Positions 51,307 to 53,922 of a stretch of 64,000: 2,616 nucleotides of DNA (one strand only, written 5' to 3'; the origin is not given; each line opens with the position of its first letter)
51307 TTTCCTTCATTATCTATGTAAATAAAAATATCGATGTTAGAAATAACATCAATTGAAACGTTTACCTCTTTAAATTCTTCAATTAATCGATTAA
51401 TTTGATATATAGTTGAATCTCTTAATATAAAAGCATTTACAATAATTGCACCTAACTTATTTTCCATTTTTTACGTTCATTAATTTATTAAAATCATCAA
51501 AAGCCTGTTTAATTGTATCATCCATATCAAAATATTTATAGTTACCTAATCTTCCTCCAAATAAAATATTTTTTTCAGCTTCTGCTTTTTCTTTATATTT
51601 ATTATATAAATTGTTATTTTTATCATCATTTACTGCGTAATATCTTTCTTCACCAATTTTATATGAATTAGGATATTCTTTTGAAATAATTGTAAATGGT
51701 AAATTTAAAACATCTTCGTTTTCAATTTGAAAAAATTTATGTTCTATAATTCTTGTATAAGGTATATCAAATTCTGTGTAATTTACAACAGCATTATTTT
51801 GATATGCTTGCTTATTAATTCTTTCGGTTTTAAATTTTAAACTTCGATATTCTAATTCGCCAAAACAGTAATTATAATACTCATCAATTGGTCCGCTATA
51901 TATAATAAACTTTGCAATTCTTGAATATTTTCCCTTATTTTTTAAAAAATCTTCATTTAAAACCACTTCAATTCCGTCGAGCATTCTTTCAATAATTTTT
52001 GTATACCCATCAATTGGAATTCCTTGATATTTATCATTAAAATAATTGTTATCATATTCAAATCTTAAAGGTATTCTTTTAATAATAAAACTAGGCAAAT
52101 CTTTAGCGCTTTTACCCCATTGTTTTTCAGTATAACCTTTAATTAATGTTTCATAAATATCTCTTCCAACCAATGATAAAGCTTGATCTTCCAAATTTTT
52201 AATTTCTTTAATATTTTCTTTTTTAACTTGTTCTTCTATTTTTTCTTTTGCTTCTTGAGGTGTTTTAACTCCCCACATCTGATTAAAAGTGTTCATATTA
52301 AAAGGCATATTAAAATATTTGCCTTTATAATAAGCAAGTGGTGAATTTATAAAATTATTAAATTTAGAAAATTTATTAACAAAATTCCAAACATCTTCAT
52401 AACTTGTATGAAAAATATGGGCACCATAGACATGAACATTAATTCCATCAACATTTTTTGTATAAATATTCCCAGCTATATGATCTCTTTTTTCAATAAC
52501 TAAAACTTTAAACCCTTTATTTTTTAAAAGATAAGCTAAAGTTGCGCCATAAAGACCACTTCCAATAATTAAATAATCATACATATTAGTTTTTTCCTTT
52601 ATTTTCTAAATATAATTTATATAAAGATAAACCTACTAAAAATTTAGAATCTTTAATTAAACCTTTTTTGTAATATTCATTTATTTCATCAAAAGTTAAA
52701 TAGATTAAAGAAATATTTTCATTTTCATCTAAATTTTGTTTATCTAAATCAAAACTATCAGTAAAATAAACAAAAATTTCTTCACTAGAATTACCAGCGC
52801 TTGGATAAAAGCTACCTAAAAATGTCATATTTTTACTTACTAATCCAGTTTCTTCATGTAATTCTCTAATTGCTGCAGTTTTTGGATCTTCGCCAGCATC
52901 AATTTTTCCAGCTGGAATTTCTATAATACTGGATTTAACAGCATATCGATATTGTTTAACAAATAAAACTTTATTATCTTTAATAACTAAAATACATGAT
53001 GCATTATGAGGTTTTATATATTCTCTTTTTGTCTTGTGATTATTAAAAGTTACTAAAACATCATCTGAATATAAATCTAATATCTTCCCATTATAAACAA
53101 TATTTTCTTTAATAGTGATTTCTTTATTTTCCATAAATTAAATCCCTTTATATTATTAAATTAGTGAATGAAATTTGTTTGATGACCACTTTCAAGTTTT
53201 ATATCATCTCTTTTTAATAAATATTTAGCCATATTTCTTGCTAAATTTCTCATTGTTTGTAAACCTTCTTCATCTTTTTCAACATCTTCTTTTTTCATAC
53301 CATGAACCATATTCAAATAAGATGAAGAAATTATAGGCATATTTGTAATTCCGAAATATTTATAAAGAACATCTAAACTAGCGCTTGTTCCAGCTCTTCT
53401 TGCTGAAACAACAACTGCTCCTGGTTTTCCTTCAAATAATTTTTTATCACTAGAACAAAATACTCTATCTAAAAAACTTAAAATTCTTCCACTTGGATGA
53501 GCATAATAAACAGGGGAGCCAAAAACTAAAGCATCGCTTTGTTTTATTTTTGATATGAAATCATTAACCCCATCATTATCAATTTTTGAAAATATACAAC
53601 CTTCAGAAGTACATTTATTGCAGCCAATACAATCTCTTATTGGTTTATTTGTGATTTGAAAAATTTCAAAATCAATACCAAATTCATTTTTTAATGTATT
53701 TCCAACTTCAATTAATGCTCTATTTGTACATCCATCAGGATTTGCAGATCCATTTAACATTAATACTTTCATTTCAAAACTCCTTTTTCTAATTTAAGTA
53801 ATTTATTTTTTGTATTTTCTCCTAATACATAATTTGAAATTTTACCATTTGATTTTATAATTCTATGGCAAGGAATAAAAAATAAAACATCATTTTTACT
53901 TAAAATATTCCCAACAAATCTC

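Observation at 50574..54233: Five-gene translationally coupled operon ogt-isf-nudix-glf-RimK-like ATP-grasp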

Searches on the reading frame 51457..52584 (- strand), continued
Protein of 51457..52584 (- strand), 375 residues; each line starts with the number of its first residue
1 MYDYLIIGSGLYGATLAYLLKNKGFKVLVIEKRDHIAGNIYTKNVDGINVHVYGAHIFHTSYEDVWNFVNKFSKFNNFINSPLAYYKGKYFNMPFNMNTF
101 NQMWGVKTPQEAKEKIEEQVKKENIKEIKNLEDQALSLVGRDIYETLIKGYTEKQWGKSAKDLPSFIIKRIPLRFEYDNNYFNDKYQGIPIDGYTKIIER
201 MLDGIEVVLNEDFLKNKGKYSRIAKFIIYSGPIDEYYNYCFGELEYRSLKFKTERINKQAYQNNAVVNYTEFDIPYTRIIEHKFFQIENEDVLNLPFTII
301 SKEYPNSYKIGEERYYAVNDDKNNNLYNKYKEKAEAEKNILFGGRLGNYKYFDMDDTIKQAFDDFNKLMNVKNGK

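Call 21: find_encoding_contigs(protein=P0178, flank=6000, max_places=1)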
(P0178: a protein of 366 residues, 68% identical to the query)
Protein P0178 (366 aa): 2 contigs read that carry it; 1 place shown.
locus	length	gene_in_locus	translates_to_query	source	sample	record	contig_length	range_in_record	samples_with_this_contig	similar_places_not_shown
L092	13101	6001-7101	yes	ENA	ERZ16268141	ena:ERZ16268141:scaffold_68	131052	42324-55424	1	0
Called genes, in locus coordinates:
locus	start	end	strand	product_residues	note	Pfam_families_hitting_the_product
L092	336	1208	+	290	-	PF07859:Abhydrolase_3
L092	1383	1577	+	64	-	PF12844:HTH_19 (weak), PF01381:HTH_3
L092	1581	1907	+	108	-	PF13657:Couple_hipA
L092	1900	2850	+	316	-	PF07804:HipA_C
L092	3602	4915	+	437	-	PF13173:AAA_14, PF13635:DUF4143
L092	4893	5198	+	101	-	-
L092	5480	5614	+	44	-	-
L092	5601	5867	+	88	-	-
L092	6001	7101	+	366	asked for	PF13450:NAD_binding_8, PF01593:Amino_oxidase, PF03275:GLF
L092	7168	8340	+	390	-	PF02463:SMC_N, PF13175:AAA_15, PF13476:AAA_23 (weak), PF13304:AAA_21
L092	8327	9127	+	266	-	-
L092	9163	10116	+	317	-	PF01073:3Beta_HSD, PF01370:Epimerase, PF02719:Polysacc_synt_2, PF04321:RmlD_sub_bind, PF07993:NAD_binding_4, PF16363:GDP_Man_Dehyd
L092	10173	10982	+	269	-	-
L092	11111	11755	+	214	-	PF08876:DUF1836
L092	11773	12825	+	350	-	PF00106:adh_short (weak), PF01073:3Beta_HSD, PF01370:Epimerase, PF02719:Polysacc_synt_2, PF04321:RmlD_sub_bind, PF13460:NAD_binding_10 (weak), PF16363:GDP_Man_Dehyd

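Call 34: find_encoding_contigs(protein=P0156, flank=5000, max_places=1)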
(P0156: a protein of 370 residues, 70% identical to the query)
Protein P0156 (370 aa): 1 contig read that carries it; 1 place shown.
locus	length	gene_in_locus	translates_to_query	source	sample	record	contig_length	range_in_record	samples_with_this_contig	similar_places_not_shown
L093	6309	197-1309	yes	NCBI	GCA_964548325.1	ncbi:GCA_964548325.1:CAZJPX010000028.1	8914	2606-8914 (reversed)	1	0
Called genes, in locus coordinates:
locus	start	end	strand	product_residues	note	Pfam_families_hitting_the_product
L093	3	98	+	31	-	?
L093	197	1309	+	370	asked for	PF13450:NAD_binding_8, PF03275:GLF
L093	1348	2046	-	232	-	PF13346:ABC2_membrane_5 (weak)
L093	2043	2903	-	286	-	PF00005:ABC_tran, PF13304:AAA_21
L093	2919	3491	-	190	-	PF00293:NUDIX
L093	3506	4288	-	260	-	PF06426:SATase_N (weak), PF00132:Hexapep (weak)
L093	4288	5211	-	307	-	PF00291:PALP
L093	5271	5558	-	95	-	-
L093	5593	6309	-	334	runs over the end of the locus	PF02016:Peptidase_S66, PF17676:Peptidase_S66C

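Call 35: find_encoding_contigs(protein=P0161, flank=5000, max_places=1)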
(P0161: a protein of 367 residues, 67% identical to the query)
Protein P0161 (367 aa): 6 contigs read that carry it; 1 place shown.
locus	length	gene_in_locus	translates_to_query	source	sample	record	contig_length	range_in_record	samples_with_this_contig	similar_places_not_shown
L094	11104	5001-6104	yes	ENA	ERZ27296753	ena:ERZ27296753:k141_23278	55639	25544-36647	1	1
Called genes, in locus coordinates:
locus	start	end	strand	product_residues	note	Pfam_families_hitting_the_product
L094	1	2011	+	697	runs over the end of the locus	PF01943:Polysacc_synt (weak), PF08942:DUF1919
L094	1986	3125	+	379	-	PF00534:Glycos_transf_1, PF13692:Glyco_trans_1_4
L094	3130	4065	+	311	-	PF20330:DUF6625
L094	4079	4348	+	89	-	-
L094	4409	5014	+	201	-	-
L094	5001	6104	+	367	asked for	PF01266:DAO (weak), PF12831:FAD_oxidored (weak), PF13450:NAD_binding_8, PF01593:Amino_oxidase, PF03275:GLF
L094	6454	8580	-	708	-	PF13855:LRR_8 (faint), PF13306:LRR_5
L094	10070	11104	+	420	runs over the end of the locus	PF13304:AAA_21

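Call 50: search_solved_structures(query=window:51460-52584:-, max_evalue=1e-20)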
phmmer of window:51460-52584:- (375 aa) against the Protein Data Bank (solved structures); distinct sequences matched with E-value up to 1e-20: 13.
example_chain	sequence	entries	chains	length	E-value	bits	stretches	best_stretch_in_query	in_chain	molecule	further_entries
1i8t_A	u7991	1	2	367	2.3e-142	477.7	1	1-369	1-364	UDP-GALACTOPYRANOSE MUTASE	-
4mo2_B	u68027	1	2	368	2.1e-135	454.8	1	1-362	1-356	UDP-galactopyranose mutase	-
4xgk_A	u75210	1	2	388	1.5e-90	307.2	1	2-369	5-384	UDP-galactopyranose mutase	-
5eqf_A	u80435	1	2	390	1.5e-90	307.1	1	2-369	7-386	UDP-galactopyranose mutase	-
5br7_A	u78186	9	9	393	1.5e-90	307.1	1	2-369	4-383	UDP-galactopyranose mutase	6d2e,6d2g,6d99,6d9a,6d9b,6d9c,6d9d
4rpg_B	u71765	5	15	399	3.7e-85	289.4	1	2-367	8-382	UDP-galactopyranose mutase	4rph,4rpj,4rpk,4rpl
1v0j_A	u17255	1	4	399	4.7e-85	289.1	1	2-367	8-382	UDP-GALACTOPYRANOSE MUTASE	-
5eqd_A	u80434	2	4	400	4.9e-85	289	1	2-368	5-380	UDP-galactopyranose mutase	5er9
5f3r_A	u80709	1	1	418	5.8e-85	288.8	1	2-368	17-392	UDP-galactopyranose mutase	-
3gf4_A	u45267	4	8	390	8.8e-85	288.2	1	4-364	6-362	UDP-galactopyranose mutase | Probable UDP-galactopyranose mutase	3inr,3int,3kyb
1wam_A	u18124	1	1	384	1.7e-84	287.2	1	4-364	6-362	UDP-GALACTOPYRANOSE MUTASE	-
2bi7_A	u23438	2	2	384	3.4e-84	286.2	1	4-364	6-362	UDP-GALACTOPYRANOSE MUTASE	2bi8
3hdq_A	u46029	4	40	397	7.9e-74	252.1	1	2-369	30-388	UDP-galactopyranose mutase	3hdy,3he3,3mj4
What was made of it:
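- On UDP-galactopyranose mutase (TIGR00031 / PF03275): The match to 1i8t is 478 bits over residues 1-369 (call 50).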

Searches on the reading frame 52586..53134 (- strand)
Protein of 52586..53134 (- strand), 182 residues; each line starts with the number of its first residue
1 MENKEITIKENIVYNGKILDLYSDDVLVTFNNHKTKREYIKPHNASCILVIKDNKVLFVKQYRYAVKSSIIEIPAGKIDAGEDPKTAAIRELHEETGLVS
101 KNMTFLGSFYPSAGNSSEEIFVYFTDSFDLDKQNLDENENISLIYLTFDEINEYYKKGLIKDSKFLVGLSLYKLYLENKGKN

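Call 3: search_protein_families(library=pfam, proteins=[window:52586-53134:-], max_evalue=0.01)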
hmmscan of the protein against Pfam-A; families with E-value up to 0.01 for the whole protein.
window:52586-53134:- (182 aa): 1 family
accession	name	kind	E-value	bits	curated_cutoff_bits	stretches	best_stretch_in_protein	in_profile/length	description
PF00293.34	NUDIX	-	1.6e-19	70.7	21.1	1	43-154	3-119/134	NUDIX domain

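Call 4: search_protein_families(library=ncbifam, proteins=[window:52586-53134:-], max_evalue=0.01)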
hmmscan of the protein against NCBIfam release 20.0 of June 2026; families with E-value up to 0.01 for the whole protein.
window:52586-53134:- (182 aa): 19 families
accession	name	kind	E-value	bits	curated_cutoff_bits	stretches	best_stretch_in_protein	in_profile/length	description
NF008736.0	PRK11762.1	equivalog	1.7e-17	63.6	169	1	24-179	25-184/186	ADP compounds hydrolase NudE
TIGR00052.1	TIGR00052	subfamily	2.8e-14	53.1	79.55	1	6-174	4-188/188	nudix-type nucleoside diphosphatase, YffH/AdpP family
TIGR02705.1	nudix_YtkD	equivalog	1.1e-11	44.6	154.4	1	20-144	5-120/156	RNA deprotection pyrophosphohydrolase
NF041652.1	Nud_hyd_Dein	equivalog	2.7e-10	40.7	200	1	43-161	14-137/152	Nudix hydrolase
NF008044.0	PRK10776.1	equivalog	8e-09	35.5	148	1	49-117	11-79/130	8-oxo-dGTP diphosphatase MutT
TIGR00586.1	mutt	equivalog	8.9e-08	32.2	97.9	1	48-109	11-72/129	8-oxo-dGTP diphosphatase MutT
NF011585.0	PRK15009.1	equivalog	9.3e-08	32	234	1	34-170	36-182/191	GDP-mannose pyrophosphatase NudK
NF001935.0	PRK00714.1-2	equivalog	1.2e-07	31.4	259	1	44-107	10-69/183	RNA pyrophosphohydrolase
NF001299.0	PRK00241.1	equivalog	1.6e-07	31.1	158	1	27-108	119-198/263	NAD(+) diphosphatase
NF001938.0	PRK00714.1-5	equivalog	2.9e-07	30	116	1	45-101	16-77/172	RNA pyrophosphohydrolase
NF008003.0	PRK10729.1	equivalog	3.1e-07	29.9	248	1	33-175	47-200/210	ADP-ribose diphosphatase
NF006530.0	PRK08999.1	equivalog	3.7e-07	29.5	245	1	45-104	9-68/315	Nudix family hydrolase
NF007834.0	PRK10546.1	equivalog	1.5e-06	28.1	156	1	49-129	10-90/135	pyrimidine (deoxy)nucleoside triphosphate diphosphatase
NF001934.0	PRK00714.1-1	equivalog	7e-06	25.6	241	1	44-106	10-68/176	RNA pyrophosphohydrolase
NF001937.0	PRK00714.1-4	equivalog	1.4e-05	24.7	139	1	44-107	10-69/161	RNA pyrophosphohydrolase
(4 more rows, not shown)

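Call 36: list_cluster_members(proteins=[P0001, P0121, window:52589-53134:-, window:53164-53772:-])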
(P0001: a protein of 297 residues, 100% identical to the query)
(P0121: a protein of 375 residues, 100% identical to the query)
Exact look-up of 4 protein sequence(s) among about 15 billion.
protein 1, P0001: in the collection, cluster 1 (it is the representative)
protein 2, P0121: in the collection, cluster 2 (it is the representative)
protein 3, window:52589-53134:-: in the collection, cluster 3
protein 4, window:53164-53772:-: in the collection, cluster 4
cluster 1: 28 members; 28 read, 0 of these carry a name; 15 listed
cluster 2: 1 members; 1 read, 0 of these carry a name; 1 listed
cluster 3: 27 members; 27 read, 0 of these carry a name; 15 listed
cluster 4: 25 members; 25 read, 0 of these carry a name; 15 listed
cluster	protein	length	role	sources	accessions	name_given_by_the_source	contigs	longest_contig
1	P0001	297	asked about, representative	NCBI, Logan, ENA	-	-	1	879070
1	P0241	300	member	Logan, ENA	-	-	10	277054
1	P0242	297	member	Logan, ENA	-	-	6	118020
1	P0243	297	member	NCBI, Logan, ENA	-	-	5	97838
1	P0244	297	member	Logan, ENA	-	-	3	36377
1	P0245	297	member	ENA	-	-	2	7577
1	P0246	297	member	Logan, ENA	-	-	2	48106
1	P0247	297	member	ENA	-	-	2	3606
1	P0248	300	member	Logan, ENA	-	-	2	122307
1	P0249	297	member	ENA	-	-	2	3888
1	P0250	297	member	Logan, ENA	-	-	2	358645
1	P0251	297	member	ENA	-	-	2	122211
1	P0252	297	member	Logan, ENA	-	-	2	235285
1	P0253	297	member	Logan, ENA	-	-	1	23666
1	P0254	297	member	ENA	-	-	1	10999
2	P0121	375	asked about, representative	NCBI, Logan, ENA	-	-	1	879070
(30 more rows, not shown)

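Call 48: search_solved_structures(query=window:52589-53134:-, max_evalue=0.00001)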
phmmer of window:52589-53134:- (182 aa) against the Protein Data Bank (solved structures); distinct sequences matched with E-value up to 0.00001: 31.
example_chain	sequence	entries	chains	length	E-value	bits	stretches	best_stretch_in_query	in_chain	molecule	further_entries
8wv3_A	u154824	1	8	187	5.6e-32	114.2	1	5-175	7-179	ADP-ribose pyrophosphatase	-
9jax_E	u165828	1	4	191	5.7e-32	114.1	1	5-175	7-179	ADP-ribose pyrophosphatase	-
8zr8_A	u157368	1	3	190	1.1e-31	113.2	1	5-174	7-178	Methanol dehydrogenase activator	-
1v8i_A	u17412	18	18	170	1.6e-20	76.9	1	38-177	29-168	ADP-ribose pyrophosphatase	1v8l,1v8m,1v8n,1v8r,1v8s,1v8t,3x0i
1v8v_A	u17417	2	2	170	4.3e-20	75.5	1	38-177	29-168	ADP-ribose pyrophosphatase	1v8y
1v8u_A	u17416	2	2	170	4.3e-20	75.5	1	38-177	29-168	ADP-ribose pyrophosphatase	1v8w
5c7q_A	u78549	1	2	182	5.1e-20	75.2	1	5-170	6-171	NudF protein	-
5c7t_A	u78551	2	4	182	1.3e-19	73.9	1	5-170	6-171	NudF protein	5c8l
2yvm_A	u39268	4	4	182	1.5e-13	54.2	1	42-169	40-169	MutT/nudix family protein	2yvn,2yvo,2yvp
2w4e_A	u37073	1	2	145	3.2e-11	46.6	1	50-164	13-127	MUTT/NUDIX FAMILY PROTEIN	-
1mk1_A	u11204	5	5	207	1.5e-09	41.2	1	7-126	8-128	ADPR pyrophosphatase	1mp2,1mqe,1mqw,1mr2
5i8u_G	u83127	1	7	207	1.6e-09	41.1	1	7-126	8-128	ADP-ribose pyrophosphatase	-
1viq_A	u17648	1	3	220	5.4e-08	36.1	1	5-175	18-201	ADP-ribose pyrophosphatase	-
1g0s_A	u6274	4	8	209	7.3e-08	35.7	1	6-175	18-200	HYPOTHETICAL 23.7 KDA PROTEIN IN ICC-TOLC INTERGENIC REGION | ADP-ribose pyrophosphatase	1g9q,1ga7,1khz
5qj4_A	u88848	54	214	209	4.4e-07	33.1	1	54-98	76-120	ADP-sugar pyrophosphatase | NUDT5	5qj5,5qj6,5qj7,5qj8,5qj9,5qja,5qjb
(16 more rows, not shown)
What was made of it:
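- On NudF-type ADP-ribose pyrophosphatase / NDP-X Nudix hydrolases (TIGR00052): Even so, solved ADPRases are the best PDB matches at 114 bits (call 48).
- Closest known: NudF-type ADP-ribose pyrophosphatase. Same: The Nudix box is intact, the length of about 180 aa matches, and full-length similarity reaches 114 bits (call 48).
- The nearest solved relatives over the full length are ADP-ribose pyrophosphatases (114 bits, call 48).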

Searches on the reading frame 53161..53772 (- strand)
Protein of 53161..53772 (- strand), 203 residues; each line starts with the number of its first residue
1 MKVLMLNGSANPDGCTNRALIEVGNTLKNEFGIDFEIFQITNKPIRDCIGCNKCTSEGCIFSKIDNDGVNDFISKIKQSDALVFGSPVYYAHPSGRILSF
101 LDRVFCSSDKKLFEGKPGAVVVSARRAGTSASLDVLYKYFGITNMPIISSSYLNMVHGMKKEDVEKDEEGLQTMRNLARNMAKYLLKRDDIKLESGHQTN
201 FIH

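Call 3: search_protein_families(library=pfam, proteins=[window:53161-53772:-], max_evalue=0.01)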
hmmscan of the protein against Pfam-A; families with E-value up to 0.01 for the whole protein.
window:53161-53772:- (203 aa): 2 families
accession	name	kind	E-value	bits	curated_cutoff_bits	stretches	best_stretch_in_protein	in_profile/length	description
PF03358.20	FMN_red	-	1.4e-28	99.8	24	1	1-157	1-149/152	NADPH-dependent FMN reductase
PF02525.22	Flavodoxin_2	-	5.6e-06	26.6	27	1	1-160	1-179/198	Flavodoxin-like fold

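Call 4: search_protein_families(library=ncbifam, proteins=[window:53161-53772:-], max_evalue=0.01)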
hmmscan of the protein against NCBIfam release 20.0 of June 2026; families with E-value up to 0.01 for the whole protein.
window:53161-53772:- (203 aa): 6 families
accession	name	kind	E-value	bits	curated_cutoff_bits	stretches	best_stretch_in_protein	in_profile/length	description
TIGR03567.1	FMN_reduc_SsuE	equivalog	3.3e-05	23.9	164.05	1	53-102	40-89/171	NADPH-dependent FMN reductase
NF007859.0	PRK10569.1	equivalog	0.00024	20.9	225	1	1-102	1-90/191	NADPH-dependent FMN reductase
TIGR03566.1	FMN_reduc_MsuE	equivalog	0.0017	18.2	212.5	1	3-105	2-95/174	FMN reductase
NF038196.1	ferrodoxin_EFR1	subfamily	0.0042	17.2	75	0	76-191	38-150/242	EFR1 family ferrodoxin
NF002999.0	PRK03767.1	equivalog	0.0046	16.8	141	1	74-128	65-121/200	NAD(P)H:quinone oxidoreductase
TIGR04037.1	LLM_duo_CE1759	subfamily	0.0081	15.9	175.9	0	65-124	59-112/199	CE1759 family FMN reductase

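Call 49: search_solved_structures(query=window:53164-53772:-, max_evalue=0.00001)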
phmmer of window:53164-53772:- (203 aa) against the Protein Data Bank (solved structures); distinct sequences matched with E-value up to 0.00001: 0.

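Call 51: search_solved_structures(query=window:53164-53772:-, max_evalue=1)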
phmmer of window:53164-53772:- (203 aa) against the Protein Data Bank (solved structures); distinct sequences matched with E-value up to 1: 12.
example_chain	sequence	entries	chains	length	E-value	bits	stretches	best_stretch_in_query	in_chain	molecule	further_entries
7d38_A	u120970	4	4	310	0.0012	21.7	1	2-104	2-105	Cd1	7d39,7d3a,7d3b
4pty_C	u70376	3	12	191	0.0041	20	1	56-132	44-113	FMN reductase SsuE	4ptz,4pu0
6dqi_A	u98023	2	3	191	0.0059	19.5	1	56-104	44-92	FMN reductase (NADPH)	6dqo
6dqp_A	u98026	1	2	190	0.0066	19.3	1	56-104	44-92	FMN reductase (NADPH)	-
1rtt_A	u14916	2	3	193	0.031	17.2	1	69-131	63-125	conserved hypothetical protein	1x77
1rli_A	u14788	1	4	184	0.16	14.8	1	32-104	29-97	Trp Repressor Binding Protein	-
7q6n_A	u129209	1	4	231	0.22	14.4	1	76-128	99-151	NAD(P)H dehydrogenase (quinone)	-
2gsw_A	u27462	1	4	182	0.69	12.8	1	71-131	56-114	yhdA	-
1nni_1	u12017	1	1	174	0.74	12.7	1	71-131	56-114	hypothetical protein yhda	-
3zho_A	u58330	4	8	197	0.82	12.5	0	76-121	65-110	FLAVOPROTEIN WRBA | NAD(P)H dehydrogenase (quinone)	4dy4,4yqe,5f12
2r96_A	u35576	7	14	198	0.83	12.5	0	76-121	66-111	Flavoprotein WrbA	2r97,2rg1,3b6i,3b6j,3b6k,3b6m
6l6j_A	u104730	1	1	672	0.88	12.4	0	44-64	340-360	Oxidored_FMN domain-containing protein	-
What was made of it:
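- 53161..53772 (-): Isf-like flavodoxin-fold FMN reductase with a compact four-Cys motif. It overlaps ogt by 4 nt (ATGA). No NCBIfam equivalog is met (call 4) and there is no significant PDB sequence match (calls 49, 51).
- On Isf-type iron-sulfur flavoprotein: No curated Isf model exists in the libraries used, and there is no significant PDB sequence match (calls 49, 51).
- Tried and rejected: The Isf-like protein has no informative PDB sequence match even at E<=1 (calls 49, 51).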
